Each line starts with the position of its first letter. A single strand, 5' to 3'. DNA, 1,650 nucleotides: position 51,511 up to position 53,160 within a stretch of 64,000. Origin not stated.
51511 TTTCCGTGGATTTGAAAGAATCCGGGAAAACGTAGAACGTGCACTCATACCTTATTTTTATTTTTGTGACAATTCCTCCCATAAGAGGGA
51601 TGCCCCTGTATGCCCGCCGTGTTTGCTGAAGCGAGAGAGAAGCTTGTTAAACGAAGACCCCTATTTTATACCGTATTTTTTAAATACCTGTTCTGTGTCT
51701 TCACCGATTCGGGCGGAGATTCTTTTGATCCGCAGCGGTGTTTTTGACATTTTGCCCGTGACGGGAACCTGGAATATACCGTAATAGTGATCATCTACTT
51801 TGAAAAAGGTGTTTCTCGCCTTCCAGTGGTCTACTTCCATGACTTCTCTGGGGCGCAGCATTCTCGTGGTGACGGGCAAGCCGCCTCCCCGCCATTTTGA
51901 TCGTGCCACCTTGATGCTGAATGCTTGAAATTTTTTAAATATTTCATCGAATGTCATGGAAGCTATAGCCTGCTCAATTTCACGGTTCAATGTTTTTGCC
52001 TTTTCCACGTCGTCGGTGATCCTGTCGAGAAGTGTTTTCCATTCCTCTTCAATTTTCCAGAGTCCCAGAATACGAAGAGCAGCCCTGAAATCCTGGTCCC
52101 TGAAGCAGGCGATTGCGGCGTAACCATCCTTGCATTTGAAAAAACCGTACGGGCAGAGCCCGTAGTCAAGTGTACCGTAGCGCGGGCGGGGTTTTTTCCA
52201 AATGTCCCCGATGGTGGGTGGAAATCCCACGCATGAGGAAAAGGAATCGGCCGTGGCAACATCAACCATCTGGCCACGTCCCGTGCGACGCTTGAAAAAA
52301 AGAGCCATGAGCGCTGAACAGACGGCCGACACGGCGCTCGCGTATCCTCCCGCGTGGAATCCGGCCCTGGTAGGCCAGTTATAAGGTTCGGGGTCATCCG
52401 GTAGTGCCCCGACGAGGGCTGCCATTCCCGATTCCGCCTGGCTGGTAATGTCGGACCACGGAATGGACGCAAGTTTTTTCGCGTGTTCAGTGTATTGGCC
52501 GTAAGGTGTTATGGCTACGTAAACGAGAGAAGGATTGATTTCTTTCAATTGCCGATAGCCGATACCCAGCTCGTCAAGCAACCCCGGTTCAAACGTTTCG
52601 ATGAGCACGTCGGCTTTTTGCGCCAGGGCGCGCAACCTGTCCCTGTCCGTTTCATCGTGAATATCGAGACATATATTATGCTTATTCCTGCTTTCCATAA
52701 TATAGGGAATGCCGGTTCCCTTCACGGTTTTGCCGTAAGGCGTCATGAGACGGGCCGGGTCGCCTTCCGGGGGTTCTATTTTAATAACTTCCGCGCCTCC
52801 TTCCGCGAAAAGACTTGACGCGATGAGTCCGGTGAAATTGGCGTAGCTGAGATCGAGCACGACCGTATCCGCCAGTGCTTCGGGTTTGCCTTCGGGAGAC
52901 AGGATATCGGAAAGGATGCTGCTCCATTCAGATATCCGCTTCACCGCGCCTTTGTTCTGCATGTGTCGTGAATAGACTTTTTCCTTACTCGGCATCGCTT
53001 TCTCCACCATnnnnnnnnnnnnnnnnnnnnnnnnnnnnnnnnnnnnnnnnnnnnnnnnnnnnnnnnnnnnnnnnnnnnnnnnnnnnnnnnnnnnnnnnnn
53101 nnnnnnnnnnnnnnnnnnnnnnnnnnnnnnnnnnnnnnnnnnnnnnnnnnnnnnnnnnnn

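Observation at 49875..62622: Sigma-54 / TPR-GAF activator-controlled operon joining a Liv-type importer, two CoA-transferases and a carboxyltransferase; substrate unknown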

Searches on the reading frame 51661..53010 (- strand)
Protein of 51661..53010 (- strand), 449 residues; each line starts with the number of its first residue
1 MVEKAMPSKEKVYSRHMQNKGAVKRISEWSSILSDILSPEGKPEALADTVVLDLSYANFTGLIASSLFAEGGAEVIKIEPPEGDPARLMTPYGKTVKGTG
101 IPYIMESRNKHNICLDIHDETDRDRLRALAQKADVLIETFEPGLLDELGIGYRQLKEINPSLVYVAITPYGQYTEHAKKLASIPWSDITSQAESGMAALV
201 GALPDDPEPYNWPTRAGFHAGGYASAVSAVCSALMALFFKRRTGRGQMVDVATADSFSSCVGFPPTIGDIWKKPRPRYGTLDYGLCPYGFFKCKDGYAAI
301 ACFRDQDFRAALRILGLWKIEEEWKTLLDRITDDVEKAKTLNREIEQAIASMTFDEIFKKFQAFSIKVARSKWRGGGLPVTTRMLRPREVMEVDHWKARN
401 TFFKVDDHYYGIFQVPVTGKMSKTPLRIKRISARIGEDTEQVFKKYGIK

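Call 5: search_protein_families(library=pfam, proteins=[window:51661-53010:-])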
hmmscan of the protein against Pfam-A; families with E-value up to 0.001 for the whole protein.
window:51661-53010:- (449 aa): 1 family
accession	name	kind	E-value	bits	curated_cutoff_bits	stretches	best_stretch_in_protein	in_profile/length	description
PF02515.22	CoA_transf_3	-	1.7e-77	261.5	23.3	1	46-439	1-366/366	CoA-transferase family III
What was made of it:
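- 51661..53010 (-): Class III CoA-transferase subunit 2 (CoAT2), 449 aa. It is 27% identical to CoAT1 and overlaps it. Pfam CoA_transf_3 1.7e-77 (call 5).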

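Call 6: search_protein_families(library=ncbifam, proteins=[window:51661-53010:-])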
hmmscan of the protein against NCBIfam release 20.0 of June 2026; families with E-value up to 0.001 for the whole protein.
window:51661-53010:- (449 aa): 6 families
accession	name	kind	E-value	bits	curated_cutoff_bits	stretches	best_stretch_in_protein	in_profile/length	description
NF041294.1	Scnl_mescCoAtase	equivalog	1.6e-40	139.4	700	1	45-363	3-312/381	succinyl-CoA:mesaconate CoA-transferase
NF052585.1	SucGlutTfsCaiB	equivalog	6.2e-35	120.5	750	1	45-444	7-386/394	succinate--glutarate CoA-transferase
NF008511.0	PRK11430.1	equivalog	8.7e-31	107.4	522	1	50-357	14-306/381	CoA:oxalate CoA-transferase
NF002914.1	PRK03525.1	equivalog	4.2e-27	95.1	413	1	58-447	21-382/400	L-carnitine CoA-transferase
NF003809.0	PRK05398.1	subfamily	6.6e-27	94.1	442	1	46-256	5-203/416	formyl-CoA transferase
TIGR03253.1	oxalate_frc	equivalog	1e-24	87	504.2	1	51-256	9-202/416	formyl-CoA transferase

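Call 10: search_solved_structures(query=window:51661-53010:-, max_evalue=1e-10)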
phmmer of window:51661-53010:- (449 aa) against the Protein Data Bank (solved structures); distinct sequences matched with E-value up to 1e-10: 33.
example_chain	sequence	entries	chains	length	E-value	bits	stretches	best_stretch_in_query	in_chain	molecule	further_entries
9br6_A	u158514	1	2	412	3.2e-30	108.6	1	49-351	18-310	Succinate--hydroxymethylglutarate CoA-transferase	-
4ed9_A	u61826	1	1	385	1.1e-29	106.8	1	67-323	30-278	CAIB/BAIF family protein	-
9br7_A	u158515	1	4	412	3.9e-29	105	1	49-351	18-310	Succinate--hydroxymethylglutarate CoA-transferase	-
9fn0_A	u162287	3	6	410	6.9e-29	104.2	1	59-308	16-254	Subunit of Benzylsuccinate CoA-transferase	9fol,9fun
10uh_A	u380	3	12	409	1.5e-28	103.1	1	46-327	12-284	Formyl-coenzyme a transferase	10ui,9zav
4hl6_A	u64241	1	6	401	2.1e-25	92.7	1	49-323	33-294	Uncharacterized protein YfdE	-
5yiy_A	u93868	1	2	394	9.9e-25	90.5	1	50-367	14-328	CoA transferase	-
5yit_A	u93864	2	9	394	1.4e-24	90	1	50-367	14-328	CoA transferase III | Uncharacterized protein Rv3272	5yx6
9fn0_B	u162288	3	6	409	2.7e-18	69.3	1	41-443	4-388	Subunit of Benzylsuccinate CoA-transferase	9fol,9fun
2g04_A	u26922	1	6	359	1.9e-17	66.5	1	87-318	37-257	PROBABLE FATTY-ACID-CoA RACEMASE FAR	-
8rp3_A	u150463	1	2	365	9.5e-16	60.9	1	105-318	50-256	Alpha-methylacyl-CoA racemase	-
8rp4_A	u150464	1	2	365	1.3e-15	60.5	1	105-318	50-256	Alpha-methylacyl-CoA racemase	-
2vjq_A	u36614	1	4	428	1.3e-15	60.4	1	51-260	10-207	FORMYL-COENZYME A TRANSFERASE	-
1vgq_A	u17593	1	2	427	1.4e-15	60.4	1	51-260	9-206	Formyl-coenzyme A transferase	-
1t3z_A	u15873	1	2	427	1.4e-15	60.4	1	51-260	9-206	Formyl-coenzyme A transferase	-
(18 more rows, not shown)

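Call 44: find_related_loci(query=window:51661-53010:-, collection=metagenome_contigs, flank=10000)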
Query window:51661-53010:- (449 aa) in metagenome_contigs; peptide patterns used: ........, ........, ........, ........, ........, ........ (x = any residue, [..] = any of these).
71 stretches matched a pattern; 35 encode a relative of the query (tblastn E <= 1e-3); 35 distinct loci.
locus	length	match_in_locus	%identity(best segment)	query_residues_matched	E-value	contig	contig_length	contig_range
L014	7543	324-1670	93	1-449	0e+0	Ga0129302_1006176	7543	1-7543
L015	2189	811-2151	83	2-448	0e+0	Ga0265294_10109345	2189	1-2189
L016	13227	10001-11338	76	4-449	0e+0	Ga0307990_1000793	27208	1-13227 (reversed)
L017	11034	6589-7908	69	9-448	0e+0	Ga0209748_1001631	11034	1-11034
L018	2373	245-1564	67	9-448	0e+0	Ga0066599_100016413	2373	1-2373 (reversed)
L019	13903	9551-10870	67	9-448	0e+0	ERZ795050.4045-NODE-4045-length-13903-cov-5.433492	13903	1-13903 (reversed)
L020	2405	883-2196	66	9-446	0e+0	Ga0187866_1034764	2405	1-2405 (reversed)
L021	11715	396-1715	67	9-448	0e+0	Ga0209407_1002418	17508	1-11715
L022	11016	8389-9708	67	9-448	0e+0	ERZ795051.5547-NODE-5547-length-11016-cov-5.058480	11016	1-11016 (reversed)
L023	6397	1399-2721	66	9-449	0e+0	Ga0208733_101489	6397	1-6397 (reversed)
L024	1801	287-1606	66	9-448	0e+0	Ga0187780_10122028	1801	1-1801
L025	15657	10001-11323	67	9-449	0e+0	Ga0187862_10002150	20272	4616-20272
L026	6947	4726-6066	68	2-448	0e+0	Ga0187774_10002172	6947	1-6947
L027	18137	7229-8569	68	2-448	0e+0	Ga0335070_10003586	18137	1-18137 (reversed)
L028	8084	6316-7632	65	9-448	0e+0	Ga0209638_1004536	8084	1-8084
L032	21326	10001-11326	63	8-449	0e+0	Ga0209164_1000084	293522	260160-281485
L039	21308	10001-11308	65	9-449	0e+0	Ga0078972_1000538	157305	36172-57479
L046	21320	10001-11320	63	9-448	0e+0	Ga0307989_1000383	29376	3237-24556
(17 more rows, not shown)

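Call 49: search_protein_families(library=pfam, proteins=[L032:11507-12700:+, L032:13818-16073:+, L039:218-1357:+, L039:2486-2965:+, L039:2975-3952:+, L039:13703-15778:+, L039:15799-17379:+, L023:2906-4369:+, L027:11777-12901:+, L046:13408-14394:+], max_evalue=0.00001)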
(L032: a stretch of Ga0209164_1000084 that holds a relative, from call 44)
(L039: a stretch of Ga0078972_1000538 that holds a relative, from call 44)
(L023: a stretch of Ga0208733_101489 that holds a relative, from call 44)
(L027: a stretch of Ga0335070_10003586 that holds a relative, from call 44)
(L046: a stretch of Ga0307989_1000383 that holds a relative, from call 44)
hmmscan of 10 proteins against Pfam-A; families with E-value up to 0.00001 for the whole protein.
L032:11507-12700:+ (397 aa): 3 families
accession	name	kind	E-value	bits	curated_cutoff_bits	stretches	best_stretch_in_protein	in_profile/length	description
PF25137.1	ADH_Fe_C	-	6.9e-43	147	27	1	188-390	1-191/194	Fe-containing alcohol dehydrogenase family, C-terminal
PF00465.25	Fe-ADH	-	1.5e-41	142.3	31.3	1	7-176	2-167/168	Iron-containing alcohol dehydrogenase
PF13685.12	Fe-ADH_2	-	1e-08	35.7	28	1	11-102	2-94/149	Iron-containing alcohol dehydrogenase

L032:13818-16073:+ (751 aa): 3 families
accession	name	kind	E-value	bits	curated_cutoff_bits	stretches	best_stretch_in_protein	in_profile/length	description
PF00384.28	Molybdopterin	-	1.2e-31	110.5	24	1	85-497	1-321/353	Molybdopterin oxidoreductase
PF01568.27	Molydop_binding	-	2.3e-17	63.5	26.8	1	622-727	1-95/110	Molydopterin dinucleotide binding domain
PF04879.21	Molybdop_Fe4S4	-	9.3e-15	54.8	22.7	1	30-82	3-55/55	Molybdopterin oxidoreductase Fe4S4 domain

L039:218-1357:+ (379 aa): 3 families
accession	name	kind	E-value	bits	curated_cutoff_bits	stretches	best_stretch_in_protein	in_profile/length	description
PF12698.13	ABC2_membrane_3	-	2.8e-52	178.4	31.6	1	27-370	3-345/347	ABC-2 family transporter protein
PF01061.29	ABC2_membrane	-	1.1e-23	84.3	26.9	1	182-343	47-210/211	ABC-2 type transporter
PF12679.13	ABC2_membrane_2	-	7.5e-19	68.5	27.2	1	11-338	2-241/283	ABC-2 family transporter protein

L039:2486-2965:+ (159 aa): 2 families
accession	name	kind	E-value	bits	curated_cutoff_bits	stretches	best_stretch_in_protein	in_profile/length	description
PF04343.18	DUF488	-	2.8e-23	83.2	22.2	1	28-147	2-121/121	Domain of unknown function DUF488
PF22751.1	DUF488-N3a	-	1.4e-10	42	27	1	79-150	40-117/118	Active DUF488-N3 subclade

L039:2975-3952:+ (325 aa): 0 families

L039:13703-15778:+ (691 aa): 5 families
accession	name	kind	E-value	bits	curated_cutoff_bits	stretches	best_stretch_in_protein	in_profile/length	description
PF08668.18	HDOD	-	2.2e-51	174.6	22.9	1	20-213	1-195/196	HDOD domain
PF02518.31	HATPase_c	-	2.2e-24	86.5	26.4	1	574-686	2-109/111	Histidine kinase-, DNA gyrase B-, and HSP90-like ATPase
PF00512.31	HisKA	-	6.2e-10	39.4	26.9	1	468-527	4-63/66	His Kinase A (phospho-acceptor) domain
PF01966.28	HD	-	4.9e-09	36.9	22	1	116-216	2-90/116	HD domain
PF13185.12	GAF_2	-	8.8e-06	26.4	28.6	0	308-445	2-135/136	GAF domain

L039:15799-17379:+ (526 aa): 3 families
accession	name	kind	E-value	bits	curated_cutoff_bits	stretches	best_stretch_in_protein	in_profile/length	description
PF00072.30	Response_reg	-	1.1e-54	183.8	30.2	2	7-115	2-110/111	Response regulator receiver domain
PF02518.31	HATPase_c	-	2.2e-23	83.2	26.4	1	257-376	2-109/111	Histidine kinase-, DNA gyrase B-, and HSP90-like ATPase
PF06490.17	FleQ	-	7.2e-06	26.7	22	0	399-511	2-104/108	Flagellar regulatory protein FleQ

L023:2906-4369:+ (487 aa): 2 families
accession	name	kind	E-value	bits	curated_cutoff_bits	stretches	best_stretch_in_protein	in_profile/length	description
PF11794.13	HpaB_N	-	4e-86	289.4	35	1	3-267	1-270/270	4-hydroxyphenylacetate 3-hydroxylase N terminal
PF03241.18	HpaB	-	5.1e-50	169.9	25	1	280-484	7-202/202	4-hydroxyphenylacetate 3-hydroxylase C terminal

L027:11777-12901:+ (374 aa): 3 families
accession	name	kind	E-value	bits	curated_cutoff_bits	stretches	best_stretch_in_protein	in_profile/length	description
PF00561.26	Abhydrolase_1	-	5.5e-26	92.2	25.8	1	66-346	1-243/245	alpha/beta hydrolase fold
PF12697.13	Abhydrolase_6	-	5.8e-22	79.9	26.3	1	68-353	1-216/217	Alpha/beta hydrolase family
PF12146.15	Hydrolase_4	-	2.5e-10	40.5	27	1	67-177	6-119/239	Serine aminopeptidase, S33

L046:13408-14394:+ (328 aa): 1 family
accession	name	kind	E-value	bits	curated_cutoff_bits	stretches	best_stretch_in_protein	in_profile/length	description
PF02126.24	PTE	-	1.6e-57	195.6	22.4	1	15-326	3-298/298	Phosphotriesterase family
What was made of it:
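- Some related cassettes are followed by an HpaB-family gene (the family of 4-hydroxybutyryl-CoA dehydratase) or an Fe-alcohol dehydrogenase (call 49).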
